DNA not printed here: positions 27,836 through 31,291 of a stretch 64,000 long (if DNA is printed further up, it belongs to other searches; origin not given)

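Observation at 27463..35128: Group-3d Hox hydrogenase whose diaphorase subunit HoxF is fused to a GltD-like NADPH-type domain; no maturation endopeptidase adjacent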

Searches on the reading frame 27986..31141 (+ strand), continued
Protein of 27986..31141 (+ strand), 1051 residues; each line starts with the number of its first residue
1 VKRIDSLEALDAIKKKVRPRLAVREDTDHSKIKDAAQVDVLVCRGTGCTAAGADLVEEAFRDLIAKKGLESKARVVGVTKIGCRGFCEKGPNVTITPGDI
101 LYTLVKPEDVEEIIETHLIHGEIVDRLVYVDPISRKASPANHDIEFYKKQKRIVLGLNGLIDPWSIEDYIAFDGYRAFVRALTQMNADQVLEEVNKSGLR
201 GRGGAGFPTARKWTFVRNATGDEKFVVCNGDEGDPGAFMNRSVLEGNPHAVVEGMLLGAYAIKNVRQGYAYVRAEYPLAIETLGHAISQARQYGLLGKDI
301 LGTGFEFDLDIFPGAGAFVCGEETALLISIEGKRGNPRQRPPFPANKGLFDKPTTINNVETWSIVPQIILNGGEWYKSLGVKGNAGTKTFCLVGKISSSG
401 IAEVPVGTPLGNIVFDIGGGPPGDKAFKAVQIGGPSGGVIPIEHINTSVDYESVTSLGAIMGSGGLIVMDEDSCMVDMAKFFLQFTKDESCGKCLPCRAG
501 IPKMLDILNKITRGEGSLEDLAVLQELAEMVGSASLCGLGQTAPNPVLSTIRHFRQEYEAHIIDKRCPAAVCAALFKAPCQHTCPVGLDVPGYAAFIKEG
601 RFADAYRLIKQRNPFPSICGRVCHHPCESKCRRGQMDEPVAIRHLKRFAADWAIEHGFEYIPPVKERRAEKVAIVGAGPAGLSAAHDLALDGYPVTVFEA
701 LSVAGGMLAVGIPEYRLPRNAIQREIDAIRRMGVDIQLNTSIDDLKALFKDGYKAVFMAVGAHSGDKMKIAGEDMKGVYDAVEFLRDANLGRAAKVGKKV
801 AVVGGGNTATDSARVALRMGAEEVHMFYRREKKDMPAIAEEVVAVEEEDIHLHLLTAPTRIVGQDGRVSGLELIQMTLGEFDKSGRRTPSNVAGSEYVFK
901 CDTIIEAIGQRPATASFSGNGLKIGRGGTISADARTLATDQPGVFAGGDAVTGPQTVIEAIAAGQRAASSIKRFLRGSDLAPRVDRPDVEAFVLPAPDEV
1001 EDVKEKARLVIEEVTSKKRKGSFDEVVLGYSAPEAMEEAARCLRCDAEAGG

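Call 27: find_encoding_contigs(protein=P0098, flank=10000, max_places=2)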
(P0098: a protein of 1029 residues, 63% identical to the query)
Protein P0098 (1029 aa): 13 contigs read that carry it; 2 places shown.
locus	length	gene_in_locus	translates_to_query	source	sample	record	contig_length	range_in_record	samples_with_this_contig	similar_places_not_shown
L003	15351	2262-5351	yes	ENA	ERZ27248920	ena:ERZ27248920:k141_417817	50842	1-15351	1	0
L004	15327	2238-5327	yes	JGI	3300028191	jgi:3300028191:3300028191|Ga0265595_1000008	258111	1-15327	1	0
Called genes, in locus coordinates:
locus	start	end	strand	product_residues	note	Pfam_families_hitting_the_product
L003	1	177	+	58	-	?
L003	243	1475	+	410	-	PF07690:MFS_1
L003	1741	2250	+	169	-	PF01257:2Fe-2S_thioredx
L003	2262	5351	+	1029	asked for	PF00070:Pyr_redox (faint), PF01512:Complex1_51K, PF10589:NADH_4Fe-4S, PF14691:Fer4_20, PF01266:DAO (weak), PF07992:Pyr_redox_2, PF13450:NAD_binding_8, PF13738:Pyr_redox_3, +5 more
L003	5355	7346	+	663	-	PF00111:Fer2 (weak), PF13510:Fer2_4, PF10588:NADH-G_4Fe-4S_3, PF14697:Fer4_21, PF22117:Fer4_Nqo3, PF00037:Fer4, PF04879:Molybdop_Fe4S4, PF00384:Molybdopterin, +2 more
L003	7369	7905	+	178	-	PF01058:Oxidored_q6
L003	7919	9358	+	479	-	PF27537:HoxH, PF00374:NiFeSe_Hases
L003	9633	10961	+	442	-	PF01134:GIDA (faint), PF01266:DAO (faint), PF03486:HI0933_like (faint), PF07992:Pyr_redox_2, PF13738:Pyr_redox_3, PF00070:Pyr_redox, PF02852:Pyr_redox_dim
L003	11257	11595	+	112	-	PF02579:Nitro_FeMo-Co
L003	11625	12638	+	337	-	PF01883:FeS_assembly_P, PF01656:CbiA, PF10609:ParA, PF13614:AAA_31 (faint)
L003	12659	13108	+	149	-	PF01592:NifU_N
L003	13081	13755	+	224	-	PF13489:Methyltransf_23, PF08241:Methyltransf_11, PF13649:Methyltransf_25 (weak)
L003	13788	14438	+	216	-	PF03205:MobB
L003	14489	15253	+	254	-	PF04055:Radical_SAM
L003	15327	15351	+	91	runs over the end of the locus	-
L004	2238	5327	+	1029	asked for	PF00070:Pyr_redox (faint), PF01512:Complex1_51K, PF10589:NADH_4Fe-4S, PF14691:Fer4_20, PF01266:DAO (weak), PF07992:Pyr_redox_2, PF13450:NAD_binding_8, PF13738:Pyr_redox_3, +5 more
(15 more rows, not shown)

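Call 46: search_protein_representatives(protein=window:27986-31141:+)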
Query: 1051 residues. Proteins with E-value up to 0.001 (for the whole library): 47800; up to 1e-10: 27519; up to 1e-30: 8779. The best 150 are listed.
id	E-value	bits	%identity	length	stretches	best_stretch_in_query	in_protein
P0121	0.0e+00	1059.5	48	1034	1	37-1047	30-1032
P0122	2.1e-298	1009.3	66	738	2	1-596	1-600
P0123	4.8e-269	912.1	46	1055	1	37-1050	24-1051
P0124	1.6e-251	854.1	49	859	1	37-870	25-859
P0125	7.1e-214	729.4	49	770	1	38-762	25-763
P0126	2.6e-213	727.6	40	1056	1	45-1046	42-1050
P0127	5.9e-206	703.2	55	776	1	34-596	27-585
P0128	2.0e-204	698.2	53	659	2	239-766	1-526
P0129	3.7e-202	690.6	40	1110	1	42-1050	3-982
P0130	7.8e-202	689.6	40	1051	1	40-1050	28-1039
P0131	2.4e-196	671.4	39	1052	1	40-1047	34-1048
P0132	3.7e-196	670.8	56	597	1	36-577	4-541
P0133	4.2e-189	647.4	46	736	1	34-739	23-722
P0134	4.4e-186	637.4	49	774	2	19-576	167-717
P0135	2.1e-184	631.8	52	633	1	33-579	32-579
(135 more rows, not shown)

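Call 70: search_protein_families(library=ncbifam, proteins=[window:27986-31141:+], max_evalue=0.001)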
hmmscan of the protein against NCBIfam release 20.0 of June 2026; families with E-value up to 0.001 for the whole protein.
window:27986-31141:+ (1051 aa): 62 families (the best 25 are shown)
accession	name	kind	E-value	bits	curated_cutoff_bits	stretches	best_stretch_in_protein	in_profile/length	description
NF009410.0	PRK12771.1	subfamily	2.7e-151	505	516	1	531-1045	4-511/566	NAD(P)-binding protein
TIGR01959.1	nuoF_fam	equivalog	2e-139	464.6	558.65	1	162-562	10-410/410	NADH-quinone oxidoreductase subunit NuoF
NF009454.0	PRK12814.1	equivalog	5.7e-139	464.4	916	1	556-1048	86-575/657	putative NADPH-dependent glutamate synthase small subunit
NF009414.0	PRK12778.1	equivalog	3.4e-122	409.2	1103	2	570-976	329-750/752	bifunctional dihydroorotate dehydrogenase B NAD binding subunit/NADPH-dependent glutamate synthase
TIGR01316.1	gltA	equivalog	2.1e-114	382.8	471.75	1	576-975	34-449/449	NADPH-dependent glutamate synthase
NF010120.0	PRK13596.1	equivalog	1.7e-107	359.7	389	1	176-566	29-421/433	NADH-quinone oxidoreductase subunit NuoF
NF008436.0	PRK11278.1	equivalog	1e-106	357.6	749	1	163-566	24-430/448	NADH-quinone oxidoreductase subunit NuoF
TIGR03315.1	Se_ygfK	equivalog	3.4e-101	339.3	835.3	1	559-1046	429-887/1012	putative selenate reductase subunit YgfK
NF009413.0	PRK12775.1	equivalog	2.9e-94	316.7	1895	1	569-998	330-776/1006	putative trifunctional 2-polyprenylphenol hydroxylase/glutamate synthase subunit beta/ferritin domain-containing protein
NF010590.0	PRK13984.1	equivalog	8.2e-92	308.3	946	2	579-977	197-608/611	putative oxidoreductase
TIGR01318.1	gltD_gamma_fam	subfamily_domain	6.2e-85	285.5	482.95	1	567-976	37-466/467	glutamate synthase, small subunit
NF009408.0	PRK12769.1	equivalog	1.2e-81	274.7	1003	1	577-976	233-652/659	formate-dependent uric acid utilization protein AegA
NF009451.0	PRK12809.1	equivalog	4.8e-71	239.9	1154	1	571-971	212-630/639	formate-dependent uric acid utilization protein YgfT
NF009409.0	PRK12770.1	subfamily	3e-70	237.1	343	1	665-977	14-352/360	putative glutamate synthase subunit beta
NF009415.0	PRK12779.1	equivalog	5.5e-69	233.1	1519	1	564-972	195-623/944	putative bifunctional glutamate synthase subunit beta/2-polyprenylphenol hydroxylase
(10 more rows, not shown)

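Call 92: predict_structure(alignment_id=A2)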
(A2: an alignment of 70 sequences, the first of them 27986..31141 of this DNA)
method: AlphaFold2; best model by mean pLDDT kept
length: 1051 residues; sequences in the alignment: 70
mean_pLDDT: 79.7   pTM: 0.74
mean pLDDT of the five models: 79.7, 78.3, 77.7, 69.3, 66.6
residues with pLDDT >= 90: 357; 70-90: 463; 50-70: 141; < 50: 90
segments of 3 or more residues with pLDDT < 50: 317-320, 538-540, 566-587, 621-640, 704-717, 1001-1005, 1023-1027, 1043-1051
pLDDT, mean of each block of 10 residues (from residue 1): 84 93 93 91 90 95 90 82 80 95 96 95 93 85 86 85 95 96 95 92 68 90 88 59 92 97 94 86 96 94 92 65 69 59 65 87 93 88 76 81 85 87 78 77 86 78 76 78 75 77 92 80 92 65 79 81 49 32 43 78 89 72 37 35 71 86 90 88 91 87 45 46 81 86 84 92 77 90 75 82 86 83 94 75 75 94 90 92 78 93 89 72 80 86 88 69 85 91 68 64 49 54 51 80 42 27
secondary structure, 60 per line:
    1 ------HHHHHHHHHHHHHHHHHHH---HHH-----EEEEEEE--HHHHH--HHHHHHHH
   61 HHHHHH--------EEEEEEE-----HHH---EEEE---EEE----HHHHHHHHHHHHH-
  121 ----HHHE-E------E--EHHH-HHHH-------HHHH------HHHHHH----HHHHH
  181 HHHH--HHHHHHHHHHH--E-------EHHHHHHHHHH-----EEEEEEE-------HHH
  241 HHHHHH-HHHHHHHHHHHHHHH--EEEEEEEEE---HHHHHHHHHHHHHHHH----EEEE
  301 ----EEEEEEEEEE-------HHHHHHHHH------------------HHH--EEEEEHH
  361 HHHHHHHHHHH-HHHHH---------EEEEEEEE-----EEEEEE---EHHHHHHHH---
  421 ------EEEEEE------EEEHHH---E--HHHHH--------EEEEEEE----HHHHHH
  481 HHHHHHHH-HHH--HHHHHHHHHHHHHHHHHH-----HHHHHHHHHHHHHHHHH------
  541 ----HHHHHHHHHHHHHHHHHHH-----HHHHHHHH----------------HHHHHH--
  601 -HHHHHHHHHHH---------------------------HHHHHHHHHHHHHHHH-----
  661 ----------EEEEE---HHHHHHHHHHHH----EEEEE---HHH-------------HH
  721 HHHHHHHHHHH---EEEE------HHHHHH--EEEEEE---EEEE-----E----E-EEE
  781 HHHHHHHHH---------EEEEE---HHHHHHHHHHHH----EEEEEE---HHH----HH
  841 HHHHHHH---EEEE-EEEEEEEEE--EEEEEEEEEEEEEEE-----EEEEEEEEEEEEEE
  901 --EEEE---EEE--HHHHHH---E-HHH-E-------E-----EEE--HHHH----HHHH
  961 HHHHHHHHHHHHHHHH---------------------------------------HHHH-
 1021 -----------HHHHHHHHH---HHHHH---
elements in order (helices of 4 or more, strands of 3 or more residues): H7-25 E37-43 H46-50 H53-66 E75-81 E93-96 E100-102 H107-119 H145-148 H156-159 H166-171 H176-184 H187-197 H209-218 E224-230 H238-246 H248-262 E265-273 H277-292 E297-300 E305-314 H322-330 E354-358 H359-371 H373-377 E387-394 E400-405 H410-417 E427-432 E439-441 H451-455 E464-470 H475-488 H495-512 H518-534 H545-563 H569-576 H593-598 H602-612 H640-655 E671-675 H679-690 E695-699 H719-731 E735-738 H745-750 E753-758 E762-765 E778-780 H781-789 E799-803 H807-818 E823-828 H839-847 E851-854 E856-864 E867-881 E887-900 E903-906 E910-912 H915-920 E944-946 H949-952 H957-976 H1016-1019 H1032-1040 H1044-1048

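Call 94: fold_search(model_id=the predicted structure, library=pdb)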
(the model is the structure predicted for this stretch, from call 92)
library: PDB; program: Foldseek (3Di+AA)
matches with E <= 10: 1950; with E <= 0.001: 630
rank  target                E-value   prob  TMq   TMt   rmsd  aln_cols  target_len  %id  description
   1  8a6t_B                1.4e-55  1.00  0.50  0.82   3.3       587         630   51  Cryo-EM structure of the electron bifurcating Fe-Fe hydrogenase HydABC complex from Thermoanaerobacter kivui in the re (released 2023-02-15)
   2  7p92_B                1.6e-54  1.00  0.50  0.85   3.0       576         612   48  TmHydABC- T. maritima bifurcating hydrogenase with bridge domain up (released 2022-09-14)
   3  9mqx_B                2.4e-54  1.00  0.50  0.83   2.7       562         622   49  Electron-bifurcating Tungstopyranopterin-containing aldehyde oxidoreductase with NADH (released 2025-07-16)
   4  7p8n_b                4.6e-54  1.00  0.50  0.92   3.0       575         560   48  TmHydABC- T. maritima hydrogenase with bridge closed (released 2022-09-14)
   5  7p8n_B                1.6e-53  1.00  0.50  0.84   2.9       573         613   48  TmHydABC- T. maritima hydrogenase with bridge closed (released 2022-09-14)
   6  7p5h_B                2.0e-53  1.00  0.49  0.91   2.8       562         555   48  TmHydABC- D2 map (released 2022-09-14)
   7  9bp5_B                9.0e-52  1.00  0.47  0.83   2.9       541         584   54  Structure of electron bifurcating Nfn-ABC holoenzyme from Caldicellulosiruptor saccharolyticus (released 2025-03-05)
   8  9bov_B                2.4e-51  1.00  0.47  0.92   2.9       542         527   54  Structure of electron bifurcating Nfn-ABC complexed with NAD from Caldicellulosiruptor saccharolyticus (released 2025-03-05)
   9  7q4v_B                8.0e-50  1.00  0.48  0.82   2.8       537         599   54  Electron bifurcating hydrogenase - HydABC from A. woodii (released 2023-02-22)
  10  9n5v_B                9.2e-50  1.00  0.47  0.82   4.2       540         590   54  Structure of the NAD(H)-bound Thermococcus sibiricus NfnABC complex (released 2025-05-07)
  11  9n5u_B                3.2e-49  1.00  0.47  0.81   4.3       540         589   53  Structure of the Thermococcus sibiricus NfnABC complex (released 2025-05-07)
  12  8oh5_B                1.3e-48  1.00  0.47  0.83   2.8       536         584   51  Cryo-EM structure of the electron bifurcating transhydrogenase StnABC complex from Sporomusa Ovata (state 2) (released 2023-09-13)
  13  6vw7_D                7.6e-43  1.00  0.46  0.90   2.9       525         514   38  Formate Dehydrogenase FdsABG subcomplex FdsBG from C. necator - NADH bound (released 2020-04-08)
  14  6vw8_B                1.2e-42  1.00  0.46  0.91   3.0       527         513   38  Formate Dehydrogenase FdsABG subcomplex FdsBG from C. necator (released 2020-04-08)
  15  9bov_A                4.2e-42  1.00  0.41  0.36   4.0       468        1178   44  Structure of electron bifurcating Nfn-ABC complexed with NAD from Caldicellulosiruptor saccharolyticus (released 2025-03-05)
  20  9ktl_C                2.7e-39  1.00  0.44  0.89   3.4       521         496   36  Cryo-EM structure of reduced form of formate dehydrogenase from Rhodobacter aestuarii (RaFDH) with NADH (released 2025-06-18)
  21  9n5u_A                6.0e-38  1.00  0.40  0.44   5.0       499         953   40  Structure of the Thermococcus sibiricus NfnABC complex (released 2025-05-07)
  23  9n5v_A                5.3e-37  1.00  0.40  0.44   5.1       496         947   39  Structure of the NAD(H)-bound Thermococcus sibiricus NfnABC complex (released 2025-05-07)
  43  9q8i_F                3.2e-30  1.00  0.35  0.81   3.0       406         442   39  Cryo-EM structure of E. coli complex I variant V96P/N142M (NuoE) (released 2025-11-05)
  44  8zo8_V1               3.2e-30  1.00  0.36  0.84   4.2       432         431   36  Respirasome open state 3 in presence of metformin (SC-MetO3) (released 2025-11-19)
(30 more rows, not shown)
